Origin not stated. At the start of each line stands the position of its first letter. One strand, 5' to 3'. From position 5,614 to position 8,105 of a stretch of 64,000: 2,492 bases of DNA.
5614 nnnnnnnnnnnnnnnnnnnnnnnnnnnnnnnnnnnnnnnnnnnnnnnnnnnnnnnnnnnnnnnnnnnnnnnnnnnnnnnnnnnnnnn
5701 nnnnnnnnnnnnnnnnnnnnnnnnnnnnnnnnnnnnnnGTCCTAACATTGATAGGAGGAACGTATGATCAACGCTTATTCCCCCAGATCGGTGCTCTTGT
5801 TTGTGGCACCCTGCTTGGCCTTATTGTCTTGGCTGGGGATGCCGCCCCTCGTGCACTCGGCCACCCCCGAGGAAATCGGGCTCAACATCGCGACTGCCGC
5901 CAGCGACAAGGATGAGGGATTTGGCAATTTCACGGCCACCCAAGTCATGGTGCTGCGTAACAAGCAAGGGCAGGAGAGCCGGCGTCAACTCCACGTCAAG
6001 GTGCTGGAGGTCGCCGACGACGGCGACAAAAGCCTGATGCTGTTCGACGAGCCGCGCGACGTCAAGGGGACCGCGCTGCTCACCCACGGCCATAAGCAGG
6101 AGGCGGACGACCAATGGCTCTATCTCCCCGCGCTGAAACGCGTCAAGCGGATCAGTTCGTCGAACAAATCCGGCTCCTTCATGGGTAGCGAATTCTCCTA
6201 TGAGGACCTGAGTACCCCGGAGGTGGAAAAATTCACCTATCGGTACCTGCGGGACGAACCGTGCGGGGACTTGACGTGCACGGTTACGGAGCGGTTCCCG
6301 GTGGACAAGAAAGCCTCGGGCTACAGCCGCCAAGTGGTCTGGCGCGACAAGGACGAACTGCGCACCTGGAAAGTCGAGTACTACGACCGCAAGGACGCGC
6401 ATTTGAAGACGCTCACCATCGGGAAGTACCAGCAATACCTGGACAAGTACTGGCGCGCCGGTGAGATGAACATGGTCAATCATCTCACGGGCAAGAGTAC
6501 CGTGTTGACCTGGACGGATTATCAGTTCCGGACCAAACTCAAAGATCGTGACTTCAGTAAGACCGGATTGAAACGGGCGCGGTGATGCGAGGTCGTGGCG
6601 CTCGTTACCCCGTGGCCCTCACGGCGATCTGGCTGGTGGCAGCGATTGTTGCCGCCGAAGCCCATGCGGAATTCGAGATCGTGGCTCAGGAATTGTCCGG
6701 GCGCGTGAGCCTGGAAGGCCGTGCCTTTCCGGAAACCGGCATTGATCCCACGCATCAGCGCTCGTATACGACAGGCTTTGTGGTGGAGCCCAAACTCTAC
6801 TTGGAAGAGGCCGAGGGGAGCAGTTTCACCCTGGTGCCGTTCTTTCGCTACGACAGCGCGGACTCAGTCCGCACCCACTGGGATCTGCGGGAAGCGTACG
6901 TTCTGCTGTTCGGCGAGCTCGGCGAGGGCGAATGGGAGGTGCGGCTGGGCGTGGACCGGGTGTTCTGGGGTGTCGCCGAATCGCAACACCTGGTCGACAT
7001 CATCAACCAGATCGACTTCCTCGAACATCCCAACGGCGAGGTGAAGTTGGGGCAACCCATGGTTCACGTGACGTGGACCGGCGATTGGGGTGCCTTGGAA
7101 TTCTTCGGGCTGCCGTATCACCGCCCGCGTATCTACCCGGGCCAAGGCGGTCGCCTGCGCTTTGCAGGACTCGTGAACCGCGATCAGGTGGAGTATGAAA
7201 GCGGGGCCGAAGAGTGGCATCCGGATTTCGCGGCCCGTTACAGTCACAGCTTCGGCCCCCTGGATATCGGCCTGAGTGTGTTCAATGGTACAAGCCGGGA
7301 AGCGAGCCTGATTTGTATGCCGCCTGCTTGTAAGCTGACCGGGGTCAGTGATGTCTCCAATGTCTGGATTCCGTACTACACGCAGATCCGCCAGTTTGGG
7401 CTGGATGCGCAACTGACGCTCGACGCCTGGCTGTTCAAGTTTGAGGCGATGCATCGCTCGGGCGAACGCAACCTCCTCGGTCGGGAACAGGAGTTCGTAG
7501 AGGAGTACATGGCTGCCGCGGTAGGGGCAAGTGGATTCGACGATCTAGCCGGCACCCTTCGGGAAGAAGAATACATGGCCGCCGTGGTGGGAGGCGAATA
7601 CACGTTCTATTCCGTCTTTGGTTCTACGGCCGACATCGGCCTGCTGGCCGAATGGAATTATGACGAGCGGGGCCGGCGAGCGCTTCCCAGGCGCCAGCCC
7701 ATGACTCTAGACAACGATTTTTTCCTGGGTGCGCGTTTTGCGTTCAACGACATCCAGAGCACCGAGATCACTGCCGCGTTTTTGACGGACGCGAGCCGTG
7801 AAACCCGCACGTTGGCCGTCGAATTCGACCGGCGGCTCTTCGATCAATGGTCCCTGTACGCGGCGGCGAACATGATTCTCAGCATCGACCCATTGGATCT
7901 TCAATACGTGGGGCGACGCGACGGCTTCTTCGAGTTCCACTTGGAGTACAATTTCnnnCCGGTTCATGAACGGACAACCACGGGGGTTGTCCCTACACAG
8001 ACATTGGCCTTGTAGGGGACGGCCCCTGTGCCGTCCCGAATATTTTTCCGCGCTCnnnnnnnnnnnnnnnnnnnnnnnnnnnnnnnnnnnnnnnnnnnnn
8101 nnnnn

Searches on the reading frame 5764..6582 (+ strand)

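Call 5: search_protein_families(library=pfam, proteins=[window:5764-6582:+], max_evalue=0.01)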
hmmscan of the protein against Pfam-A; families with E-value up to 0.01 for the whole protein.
window:5764-6582:+ (273 aa): 2 families
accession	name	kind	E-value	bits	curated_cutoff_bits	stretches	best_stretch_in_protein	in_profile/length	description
PF17131.11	LolA_like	-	6.1e-64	215.5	30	1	87-271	2-184/184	Outer membrane lipoprotein-sorting protein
PF07044.18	DUF1329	-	2.4e-08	34.1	23.1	1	88-134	141-190/368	Protein of unknown function (DUF1329)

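Call 24: search_protein_families(library=ncbifam, proteins=[window:5764-6582:+], max_evalue=0.001)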
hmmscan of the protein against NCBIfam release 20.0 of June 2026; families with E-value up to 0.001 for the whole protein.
window:5764-6582:+ (273 aa): 0 families

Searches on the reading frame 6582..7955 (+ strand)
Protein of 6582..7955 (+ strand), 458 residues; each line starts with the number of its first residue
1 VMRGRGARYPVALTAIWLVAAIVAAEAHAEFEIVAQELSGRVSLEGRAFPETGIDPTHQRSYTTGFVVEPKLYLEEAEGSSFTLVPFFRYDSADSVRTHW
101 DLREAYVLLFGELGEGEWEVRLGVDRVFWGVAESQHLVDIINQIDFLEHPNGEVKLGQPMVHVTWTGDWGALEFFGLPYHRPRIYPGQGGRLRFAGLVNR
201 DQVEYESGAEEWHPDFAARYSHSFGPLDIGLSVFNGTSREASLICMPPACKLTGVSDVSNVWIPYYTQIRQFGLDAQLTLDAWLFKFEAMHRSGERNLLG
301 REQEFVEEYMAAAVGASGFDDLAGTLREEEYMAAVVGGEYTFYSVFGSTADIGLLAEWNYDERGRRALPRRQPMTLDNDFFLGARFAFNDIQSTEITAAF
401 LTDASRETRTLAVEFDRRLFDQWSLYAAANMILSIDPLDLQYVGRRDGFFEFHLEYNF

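Call 5: search_protein_families(library=pfam, proteins=[window:6582-7955:+], max_evalue=0.01)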
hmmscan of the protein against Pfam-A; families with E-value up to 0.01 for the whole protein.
window:6582-7955:+ (458 aa): 1 family
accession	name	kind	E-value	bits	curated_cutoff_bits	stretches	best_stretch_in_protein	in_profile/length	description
PF06980.17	DUF1302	-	8.5e-05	22.2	23.2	1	90-166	134-216/541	Protein of unknown function (DUF1302)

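Call 24: search_protein_families(library=ncbifam, proteins=[window:6582-7955:+], max_evalue=0.001)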
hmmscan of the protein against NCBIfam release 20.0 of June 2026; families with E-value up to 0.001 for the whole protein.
window:6582-7955:+ (458 aa): 0 families
